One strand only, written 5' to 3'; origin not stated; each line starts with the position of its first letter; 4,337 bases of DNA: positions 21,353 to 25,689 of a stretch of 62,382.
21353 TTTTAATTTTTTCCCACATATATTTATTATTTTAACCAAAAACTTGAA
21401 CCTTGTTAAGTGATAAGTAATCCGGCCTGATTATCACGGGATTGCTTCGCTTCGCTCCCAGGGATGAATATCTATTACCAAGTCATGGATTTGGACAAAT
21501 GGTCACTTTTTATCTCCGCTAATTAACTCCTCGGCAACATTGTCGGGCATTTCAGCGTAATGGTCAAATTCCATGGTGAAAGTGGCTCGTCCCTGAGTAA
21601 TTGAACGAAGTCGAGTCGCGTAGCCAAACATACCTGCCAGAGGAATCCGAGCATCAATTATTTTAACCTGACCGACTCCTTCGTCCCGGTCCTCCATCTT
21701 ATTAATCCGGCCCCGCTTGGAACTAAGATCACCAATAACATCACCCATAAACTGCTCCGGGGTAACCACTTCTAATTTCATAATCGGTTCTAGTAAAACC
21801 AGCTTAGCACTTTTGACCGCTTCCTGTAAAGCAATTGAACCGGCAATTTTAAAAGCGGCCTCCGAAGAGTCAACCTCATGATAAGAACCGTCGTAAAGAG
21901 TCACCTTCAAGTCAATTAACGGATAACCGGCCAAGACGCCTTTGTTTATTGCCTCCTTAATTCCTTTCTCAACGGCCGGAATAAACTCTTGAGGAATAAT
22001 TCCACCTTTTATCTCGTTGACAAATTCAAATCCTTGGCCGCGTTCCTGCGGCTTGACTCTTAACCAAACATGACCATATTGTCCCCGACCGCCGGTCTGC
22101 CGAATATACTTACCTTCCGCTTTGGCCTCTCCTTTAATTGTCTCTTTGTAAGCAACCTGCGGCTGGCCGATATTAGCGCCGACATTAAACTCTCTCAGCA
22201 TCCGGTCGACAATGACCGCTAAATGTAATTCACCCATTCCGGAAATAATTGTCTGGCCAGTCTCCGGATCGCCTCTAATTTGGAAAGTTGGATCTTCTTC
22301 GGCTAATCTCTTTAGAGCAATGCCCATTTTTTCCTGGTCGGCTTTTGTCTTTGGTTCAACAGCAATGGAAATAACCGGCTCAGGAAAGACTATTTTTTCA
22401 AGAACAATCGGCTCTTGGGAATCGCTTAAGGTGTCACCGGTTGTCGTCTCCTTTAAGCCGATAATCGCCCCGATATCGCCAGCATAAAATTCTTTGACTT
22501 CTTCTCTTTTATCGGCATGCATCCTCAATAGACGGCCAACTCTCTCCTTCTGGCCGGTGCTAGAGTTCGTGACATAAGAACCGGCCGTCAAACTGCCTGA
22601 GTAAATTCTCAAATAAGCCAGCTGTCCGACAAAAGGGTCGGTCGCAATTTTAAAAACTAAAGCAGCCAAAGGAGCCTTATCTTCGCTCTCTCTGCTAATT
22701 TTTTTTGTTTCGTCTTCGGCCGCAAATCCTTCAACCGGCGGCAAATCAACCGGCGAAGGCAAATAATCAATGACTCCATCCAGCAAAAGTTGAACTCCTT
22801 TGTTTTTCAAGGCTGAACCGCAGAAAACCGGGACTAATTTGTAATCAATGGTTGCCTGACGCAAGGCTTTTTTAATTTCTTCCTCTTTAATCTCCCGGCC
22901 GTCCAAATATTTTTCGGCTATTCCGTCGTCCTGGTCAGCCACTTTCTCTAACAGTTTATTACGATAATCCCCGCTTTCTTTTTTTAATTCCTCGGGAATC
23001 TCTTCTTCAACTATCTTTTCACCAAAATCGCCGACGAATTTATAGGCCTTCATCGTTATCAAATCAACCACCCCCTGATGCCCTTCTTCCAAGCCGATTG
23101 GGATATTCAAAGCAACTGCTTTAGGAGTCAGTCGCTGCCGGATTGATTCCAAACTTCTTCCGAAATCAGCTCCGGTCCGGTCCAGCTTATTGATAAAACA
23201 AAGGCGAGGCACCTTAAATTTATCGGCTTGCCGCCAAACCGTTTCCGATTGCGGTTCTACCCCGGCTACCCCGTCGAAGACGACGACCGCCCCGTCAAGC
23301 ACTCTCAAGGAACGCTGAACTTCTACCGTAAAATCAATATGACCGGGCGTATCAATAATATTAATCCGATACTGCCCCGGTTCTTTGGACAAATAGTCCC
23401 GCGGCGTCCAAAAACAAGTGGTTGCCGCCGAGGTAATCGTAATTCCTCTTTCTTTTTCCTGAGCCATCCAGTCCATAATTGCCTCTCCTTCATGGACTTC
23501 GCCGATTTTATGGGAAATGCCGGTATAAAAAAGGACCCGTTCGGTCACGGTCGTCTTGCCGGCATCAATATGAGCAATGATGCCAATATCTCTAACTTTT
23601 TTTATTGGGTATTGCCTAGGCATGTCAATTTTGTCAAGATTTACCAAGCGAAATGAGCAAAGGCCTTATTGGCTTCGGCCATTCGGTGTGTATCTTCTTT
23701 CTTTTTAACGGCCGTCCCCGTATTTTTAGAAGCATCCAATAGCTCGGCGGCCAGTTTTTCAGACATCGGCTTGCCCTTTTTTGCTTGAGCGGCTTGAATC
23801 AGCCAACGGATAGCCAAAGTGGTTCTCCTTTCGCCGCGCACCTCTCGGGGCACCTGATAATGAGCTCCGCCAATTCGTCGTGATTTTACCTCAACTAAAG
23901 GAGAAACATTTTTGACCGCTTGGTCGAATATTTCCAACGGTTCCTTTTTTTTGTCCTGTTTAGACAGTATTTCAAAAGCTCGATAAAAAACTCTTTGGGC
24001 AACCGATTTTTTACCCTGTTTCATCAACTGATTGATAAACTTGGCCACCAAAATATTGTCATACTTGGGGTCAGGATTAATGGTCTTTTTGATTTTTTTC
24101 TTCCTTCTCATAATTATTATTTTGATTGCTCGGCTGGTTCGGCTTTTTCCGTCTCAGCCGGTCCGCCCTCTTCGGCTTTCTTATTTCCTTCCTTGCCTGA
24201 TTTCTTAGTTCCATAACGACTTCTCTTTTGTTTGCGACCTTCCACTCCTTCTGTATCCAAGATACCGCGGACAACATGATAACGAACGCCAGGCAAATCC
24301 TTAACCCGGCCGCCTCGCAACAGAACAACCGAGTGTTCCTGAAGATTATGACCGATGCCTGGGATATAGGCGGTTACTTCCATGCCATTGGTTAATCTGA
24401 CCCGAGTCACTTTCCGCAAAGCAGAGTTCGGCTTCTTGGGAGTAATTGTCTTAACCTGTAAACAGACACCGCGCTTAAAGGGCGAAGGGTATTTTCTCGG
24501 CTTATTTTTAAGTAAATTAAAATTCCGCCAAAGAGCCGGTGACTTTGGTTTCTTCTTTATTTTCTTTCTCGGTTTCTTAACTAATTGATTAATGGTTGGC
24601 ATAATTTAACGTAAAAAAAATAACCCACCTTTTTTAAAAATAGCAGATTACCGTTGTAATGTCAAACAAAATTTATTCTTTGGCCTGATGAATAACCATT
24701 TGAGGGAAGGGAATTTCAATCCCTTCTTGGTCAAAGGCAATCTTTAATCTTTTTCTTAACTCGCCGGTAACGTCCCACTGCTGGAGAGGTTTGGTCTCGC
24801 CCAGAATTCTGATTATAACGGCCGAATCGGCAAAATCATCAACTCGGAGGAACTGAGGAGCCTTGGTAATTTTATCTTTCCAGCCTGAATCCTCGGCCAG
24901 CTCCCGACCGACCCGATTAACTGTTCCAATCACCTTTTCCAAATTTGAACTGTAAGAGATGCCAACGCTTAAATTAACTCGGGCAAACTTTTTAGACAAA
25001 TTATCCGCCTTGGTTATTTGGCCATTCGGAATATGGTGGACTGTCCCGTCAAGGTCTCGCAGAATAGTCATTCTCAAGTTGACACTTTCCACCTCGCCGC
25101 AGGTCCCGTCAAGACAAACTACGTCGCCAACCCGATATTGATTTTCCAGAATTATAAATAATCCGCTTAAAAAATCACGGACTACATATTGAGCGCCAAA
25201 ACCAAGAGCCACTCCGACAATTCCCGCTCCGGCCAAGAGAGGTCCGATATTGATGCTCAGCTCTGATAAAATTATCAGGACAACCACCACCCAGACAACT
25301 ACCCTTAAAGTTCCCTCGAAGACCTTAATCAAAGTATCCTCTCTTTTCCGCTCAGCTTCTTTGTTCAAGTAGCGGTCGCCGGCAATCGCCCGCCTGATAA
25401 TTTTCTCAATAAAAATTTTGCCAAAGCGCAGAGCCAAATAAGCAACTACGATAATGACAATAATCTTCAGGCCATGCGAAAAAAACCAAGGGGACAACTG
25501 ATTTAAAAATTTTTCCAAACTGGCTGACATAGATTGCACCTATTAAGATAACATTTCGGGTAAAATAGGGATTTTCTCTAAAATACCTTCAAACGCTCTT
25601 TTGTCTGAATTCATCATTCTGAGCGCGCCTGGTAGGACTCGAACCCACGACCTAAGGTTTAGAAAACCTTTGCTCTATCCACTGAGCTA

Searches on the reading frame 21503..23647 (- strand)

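Call 78: search_protein_families(library=pfam, proteins=[window:21503-23647:-], max_evalue=0.00001)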
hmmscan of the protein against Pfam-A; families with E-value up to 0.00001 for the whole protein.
window:21503-23647:- (714 aa): 6 families
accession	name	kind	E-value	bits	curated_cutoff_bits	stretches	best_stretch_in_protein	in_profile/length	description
PF00009.33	GTP_EFTU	-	1.9e-60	204.1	26.5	1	16-298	1-188/188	Elongation factor Tu GTP binding domain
PF03764.24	EFG_IV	-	2.6e-48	163.2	24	1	496-615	1-121/121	Elongation factor G, domain IV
PF14492.12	EFG_III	-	3.4e-32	110.8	27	1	421-494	1-74/75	Elongation Factor G, domain III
PF00679.30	EFG_C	-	2.6e-31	107.9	27.9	1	617-707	1-88/89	Elongation factor G C-terminus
PF22042.2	EF-G_D2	-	7e-20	71.4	27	1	327-409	2-83/84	Elongation factor G domain 2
PF03144.31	GTP_EFTU_D2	-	3.9e-19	69.3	30.3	1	341-407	1-72/73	Elongation factor Tu domain 2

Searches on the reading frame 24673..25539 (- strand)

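Call 78: search_protein_families(library=pfam, proteins=[window:24673-25539:-], max_evalue=0.00001)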
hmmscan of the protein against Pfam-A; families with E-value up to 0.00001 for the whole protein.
window:24673-25539:- (288 aa): 3 families
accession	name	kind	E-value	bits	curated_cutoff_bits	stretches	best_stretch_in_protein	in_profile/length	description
PF00924.24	MS_channel_2nd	-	7.5e-18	64.9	20.2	1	119-182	2-67/68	Mechanosensitive ion channel, beta-domain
PF21088.3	MS_channel_1st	-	4.8e-11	42.9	23.1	1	77-117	2-42/42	Mechanosensitive ion channel, transmembrane helices 2/3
PF21082.3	MS_channel_3rd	-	8.1e-09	36.2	21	1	188-276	1-88/88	Mechanosensitive ion channel MscS, C-terminal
